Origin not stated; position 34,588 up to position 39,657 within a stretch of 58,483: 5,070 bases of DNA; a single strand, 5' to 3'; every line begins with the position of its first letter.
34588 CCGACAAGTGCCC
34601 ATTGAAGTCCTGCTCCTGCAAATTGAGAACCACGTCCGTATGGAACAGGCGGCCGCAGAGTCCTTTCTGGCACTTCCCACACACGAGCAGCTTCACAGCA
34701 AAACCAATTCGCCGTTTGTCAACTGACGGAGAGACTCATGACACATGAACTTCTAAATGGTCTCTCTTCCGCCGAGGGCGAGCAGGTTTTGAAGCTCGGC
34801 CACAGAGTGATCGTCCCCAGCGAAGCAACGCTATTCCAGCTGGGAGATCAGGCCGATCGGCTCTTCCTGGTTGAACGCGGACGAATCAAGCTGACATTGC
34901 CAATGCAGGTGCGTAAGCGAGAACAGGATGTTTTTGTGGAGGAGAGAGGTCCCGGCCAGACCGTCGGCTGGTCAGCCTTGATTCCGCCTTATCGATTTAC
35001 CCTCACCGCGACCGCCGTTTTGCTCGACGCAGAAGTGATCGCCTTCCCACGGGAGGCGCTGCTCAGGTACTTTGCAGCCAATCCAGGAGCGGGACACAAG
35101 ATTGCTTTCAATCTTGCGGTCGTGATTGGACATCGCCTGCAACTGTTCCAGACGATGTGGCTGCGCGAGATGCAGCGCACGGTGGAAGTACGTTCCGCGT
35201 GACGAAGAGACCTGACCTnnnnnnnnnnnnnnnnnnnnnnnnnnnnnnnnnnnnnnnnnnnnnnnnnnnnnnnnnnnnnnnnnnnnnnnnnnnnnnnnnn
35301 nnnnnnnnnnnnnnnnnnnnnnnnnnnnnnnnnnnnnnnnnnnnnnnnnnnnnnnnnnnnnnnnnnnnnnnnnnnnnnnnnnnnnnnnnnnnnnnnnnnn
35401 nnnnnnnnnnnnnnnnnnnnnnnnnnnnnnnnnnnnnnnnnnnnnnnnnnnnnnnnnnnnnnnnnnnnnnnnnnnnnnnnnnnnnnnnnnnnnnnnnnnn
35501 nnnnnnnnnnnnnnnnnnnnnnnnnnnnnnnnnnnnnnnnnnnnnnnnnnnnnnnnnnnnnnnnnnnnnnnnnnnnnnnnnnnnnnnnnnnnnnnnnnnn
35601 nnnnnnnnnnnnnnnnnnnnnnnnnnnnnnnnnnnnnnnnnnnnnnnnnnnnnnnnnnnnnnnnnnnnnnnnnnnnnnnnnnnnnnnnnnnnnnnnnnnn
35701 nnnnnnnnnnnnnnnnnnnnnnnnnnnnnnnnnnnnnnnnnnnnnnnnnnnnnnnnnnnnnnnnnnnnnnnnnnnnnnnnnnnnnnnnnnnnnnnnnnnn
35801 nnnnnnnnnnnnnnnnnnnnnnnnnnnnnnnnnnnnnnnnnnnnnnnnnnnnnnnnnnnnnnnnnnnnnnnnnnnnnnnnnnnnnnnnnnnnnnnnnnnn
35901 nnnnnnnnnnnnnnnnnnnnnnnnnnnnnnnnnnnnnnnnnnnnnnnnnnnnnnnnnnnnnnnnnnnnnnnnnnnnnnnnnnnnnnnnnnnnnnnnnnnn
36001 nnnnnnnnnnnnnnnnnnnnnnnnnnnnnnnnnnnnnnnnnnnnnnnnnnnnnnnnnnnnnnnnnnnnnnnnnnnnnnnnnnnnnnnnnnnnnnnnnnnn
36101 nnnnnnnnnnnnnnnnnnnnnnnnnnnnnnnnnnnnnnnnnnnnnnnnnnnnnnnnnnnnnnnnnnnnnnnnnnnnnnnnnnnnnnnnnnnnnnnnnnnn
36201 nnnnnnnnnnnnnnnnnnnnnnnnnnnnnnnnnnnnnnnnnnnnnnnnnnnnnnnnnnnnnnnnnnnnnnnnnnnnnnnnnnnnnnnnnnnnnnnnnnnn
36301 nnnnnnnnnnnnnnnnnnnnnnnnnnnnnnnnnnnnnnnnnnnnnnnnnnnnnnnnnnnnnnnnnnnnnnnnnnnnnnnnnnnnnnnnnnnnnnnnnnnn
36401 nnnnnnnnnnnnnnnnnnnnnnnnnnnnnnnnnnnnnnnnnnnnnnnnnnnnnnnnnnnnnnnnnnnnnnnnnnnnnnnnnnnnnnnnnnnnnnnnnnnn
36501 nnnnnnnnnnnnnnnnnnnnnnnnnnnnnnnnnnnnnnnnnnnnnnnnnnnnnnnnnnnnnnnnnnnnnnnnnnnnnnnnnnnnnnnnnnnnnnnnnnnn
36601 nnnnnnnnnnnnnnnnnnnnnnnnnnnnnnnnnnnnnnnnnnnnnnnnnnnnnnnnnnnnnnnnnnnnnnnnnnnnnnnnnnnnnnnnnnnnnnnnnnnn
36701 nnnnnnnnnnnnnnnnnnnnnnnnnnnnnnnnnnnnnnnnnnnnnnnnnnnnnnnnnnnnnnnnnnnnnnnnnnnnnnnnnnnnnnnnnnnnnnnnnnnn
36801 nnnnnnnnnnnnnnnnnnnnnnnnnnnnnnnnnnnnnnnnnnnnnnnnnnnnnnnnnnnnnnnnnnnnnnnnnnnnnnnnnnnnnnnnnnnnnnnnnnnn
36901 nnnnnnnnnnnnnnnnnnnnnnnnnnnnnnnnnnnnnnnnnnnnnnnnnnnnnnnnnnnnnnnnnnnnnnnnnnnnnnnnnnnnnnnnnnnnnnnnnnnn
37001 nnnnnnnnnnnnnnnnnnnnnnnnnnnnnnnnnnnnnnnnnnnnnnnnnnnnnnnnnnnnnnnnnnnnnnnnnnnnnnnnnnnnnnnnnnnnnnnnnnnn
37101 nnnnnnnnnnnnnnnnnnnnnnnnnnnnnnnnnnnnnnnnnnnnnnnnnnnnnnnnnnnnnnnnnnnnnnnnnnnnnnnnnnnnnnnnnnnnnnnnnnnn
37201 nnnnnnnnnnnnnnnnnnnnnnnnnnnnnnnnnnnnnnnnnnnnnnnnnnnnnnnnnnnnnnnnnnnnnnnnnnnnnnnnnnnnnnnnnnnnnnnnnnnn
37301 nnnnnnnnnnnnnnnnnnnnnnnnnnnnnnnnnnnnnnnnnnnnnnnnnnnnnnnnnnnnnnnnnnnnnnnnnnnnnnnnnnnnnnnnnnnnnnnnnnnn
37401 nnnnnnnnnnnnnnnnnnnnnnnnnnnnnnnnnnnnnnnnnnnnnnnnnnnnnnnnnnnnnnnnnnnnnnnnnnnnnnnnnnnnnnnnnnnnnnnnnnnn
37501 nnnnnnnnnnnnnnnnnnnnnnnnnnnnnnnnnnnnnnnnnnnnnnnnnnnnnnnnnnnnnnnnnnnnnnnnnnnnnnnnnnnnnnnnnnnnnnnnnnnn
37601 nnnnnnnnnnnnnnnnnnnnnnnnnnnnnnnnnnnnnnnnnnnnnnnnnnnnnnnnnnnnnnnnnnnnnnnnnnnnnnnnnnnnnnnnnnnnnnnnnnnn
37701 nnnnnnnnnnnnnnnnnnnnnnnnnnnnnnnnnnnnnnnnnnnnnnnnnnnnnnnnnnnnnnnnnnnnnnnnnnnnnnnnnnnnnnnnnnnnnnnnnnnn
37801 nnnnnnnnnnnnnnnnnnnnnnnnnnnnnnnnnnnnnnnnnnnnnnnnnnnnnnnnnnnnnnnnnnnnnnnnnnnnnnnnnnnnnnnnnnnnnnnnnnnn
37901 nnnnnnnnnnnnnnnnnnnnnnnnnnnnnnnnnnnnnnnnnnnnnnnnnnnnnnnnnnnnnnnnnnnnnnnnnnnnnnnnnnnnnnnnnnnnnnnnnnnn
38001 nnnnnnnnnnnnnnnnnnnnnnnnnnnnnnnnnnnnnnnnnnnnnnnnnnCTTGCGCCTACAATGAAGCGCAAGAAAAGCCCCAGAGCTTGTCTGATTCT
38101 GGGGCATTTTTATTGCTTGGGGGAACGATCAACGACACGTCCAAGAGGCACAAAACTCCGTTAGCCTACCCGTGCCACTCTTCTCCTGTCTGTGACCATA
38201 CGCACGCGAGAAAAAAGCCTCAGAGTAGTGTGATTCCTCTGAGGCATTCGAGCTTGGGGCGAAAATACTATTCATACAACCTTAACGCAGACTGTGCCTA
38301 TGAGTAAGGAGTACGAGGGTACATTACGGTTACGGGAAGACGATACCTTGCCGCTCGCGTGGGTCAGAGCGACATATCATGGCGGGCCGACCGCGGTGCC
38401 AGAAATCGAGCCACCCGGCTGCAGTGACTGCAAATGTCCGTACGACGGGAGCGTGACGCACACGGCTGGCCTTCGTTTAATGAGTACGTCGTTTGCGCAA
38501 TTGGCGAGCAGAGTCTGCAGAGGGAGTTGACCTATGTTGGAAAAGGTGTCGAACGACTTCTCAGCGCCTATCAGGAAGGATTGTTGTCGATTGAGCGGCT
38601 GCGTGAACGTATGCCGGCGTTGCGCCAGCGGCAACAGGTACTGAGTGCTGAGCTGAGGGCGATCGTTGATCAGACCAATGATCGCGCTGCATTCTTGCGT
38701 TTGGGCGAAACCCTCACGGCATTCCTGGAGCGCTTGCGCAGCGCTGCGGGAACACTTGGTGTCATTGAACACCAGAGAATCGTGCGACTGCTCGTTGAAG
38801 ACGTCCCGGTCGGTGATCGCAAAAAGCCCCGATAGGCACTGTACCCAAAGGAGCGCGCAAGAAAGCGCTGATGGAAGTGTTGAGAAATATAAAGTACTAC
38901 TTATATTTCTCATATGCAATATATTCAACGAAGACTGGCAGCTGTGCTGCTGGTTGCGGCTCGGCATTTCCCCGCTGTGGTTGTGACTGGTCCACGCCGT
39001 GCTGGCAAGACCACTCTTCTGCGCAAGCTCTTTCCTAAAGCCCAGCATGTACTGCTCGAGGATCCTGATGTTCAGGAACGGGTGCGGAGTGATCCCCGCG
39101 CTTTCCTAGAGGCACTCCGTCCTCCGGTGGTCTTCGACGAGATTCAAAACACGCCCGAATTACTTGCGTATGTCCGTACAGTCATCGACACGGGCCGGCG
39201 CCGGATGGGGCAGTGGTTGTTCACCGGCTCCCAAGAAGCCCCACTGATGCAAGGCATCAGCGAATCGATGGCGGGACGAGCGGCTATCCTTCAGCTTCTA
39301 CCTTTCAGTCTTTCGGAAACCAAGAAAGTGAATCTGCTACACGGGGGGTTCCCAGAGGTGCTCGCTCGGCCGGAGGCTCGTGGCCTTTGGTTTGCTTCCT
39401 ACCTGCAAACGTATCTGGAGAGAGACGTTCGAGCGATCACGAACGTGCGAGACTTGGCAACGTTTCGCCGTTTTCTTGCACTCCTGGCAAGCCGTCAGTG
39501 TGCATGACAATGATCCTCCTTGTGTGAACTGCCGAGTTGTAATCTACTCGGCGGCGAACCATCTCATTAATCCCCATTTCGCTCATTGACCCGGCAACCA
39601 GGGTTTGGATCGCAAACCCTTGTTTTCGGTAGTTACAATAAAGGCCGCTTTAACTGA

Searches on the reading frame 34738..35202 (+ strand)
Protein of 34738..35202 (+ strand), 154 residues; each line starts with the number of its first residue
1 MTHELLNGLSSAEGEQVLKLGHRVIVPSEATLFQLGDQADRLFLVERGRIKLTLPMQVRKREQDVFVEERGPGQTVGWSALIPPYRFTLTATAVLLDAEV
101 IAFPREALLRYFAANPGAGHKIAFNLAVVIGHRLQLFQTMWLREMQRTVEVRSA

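Call 13: search_protein_families(library=pfam, proteins=[window:34738-35202:+], max_evalue=0.001)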
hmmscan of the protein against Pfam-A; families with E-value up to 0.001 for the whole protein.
window:34738-35202:+ (154 aa): 1 family
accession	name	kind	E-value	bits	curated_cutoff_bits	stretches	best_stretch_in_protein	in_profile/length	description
PF00027.35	cNMP_binding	-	5.7e-11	42.7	27.5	1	26-114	4-88/89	Cyclic nucleotide-binding domain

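Call 55: search_protein_families(library=ncbifam, proteins=[window:34738-35202:+], max_evalue=0.001)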
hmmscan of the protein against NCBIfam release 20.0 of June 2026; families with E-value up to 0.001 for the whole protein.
window:34738-35202:+ (154 aa): 1 family
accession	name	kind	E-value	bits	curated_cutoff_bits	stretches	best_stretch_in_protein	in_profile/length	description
TIGR03896.1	cyc_nuc_ocin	subfamily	4.2e-05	23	161.05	1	20-142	7-128/317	bacteriocin-type transport-associated protein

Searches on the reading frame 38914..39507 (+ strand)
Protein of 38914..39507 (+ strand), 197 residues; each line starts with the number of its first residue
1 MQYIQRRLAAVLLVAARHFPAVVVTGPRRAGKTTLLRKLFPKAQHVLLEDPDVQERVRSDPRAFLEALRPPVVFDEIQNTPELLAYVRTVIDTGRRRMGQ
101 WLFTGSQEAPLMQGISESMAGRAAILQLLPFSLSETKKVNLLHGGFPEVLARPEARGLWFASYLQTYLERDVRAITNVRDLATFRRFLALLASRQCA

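Call 15: search_protein_families(library=pfam, proteins=[window:38914-39507:+], max_evalue=0.001)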
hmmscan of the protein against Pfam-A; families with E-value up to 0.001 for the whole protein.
window:38914-39507:+ (197 aa): 3 families
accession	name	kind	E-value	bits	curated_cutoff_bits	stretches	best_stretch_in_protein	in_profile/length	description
PF13173.12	AAA_14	-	6.8e-25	88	27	1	20-136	3-128/129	AAA domain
PF13401.12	AAA_22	-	0.00016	22.4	27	0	21-50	7-33/130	AAA domain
PF13191.12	AAA_16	-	0.00083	20.3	32.6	0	6-44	10-49/167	AAA ATPase domain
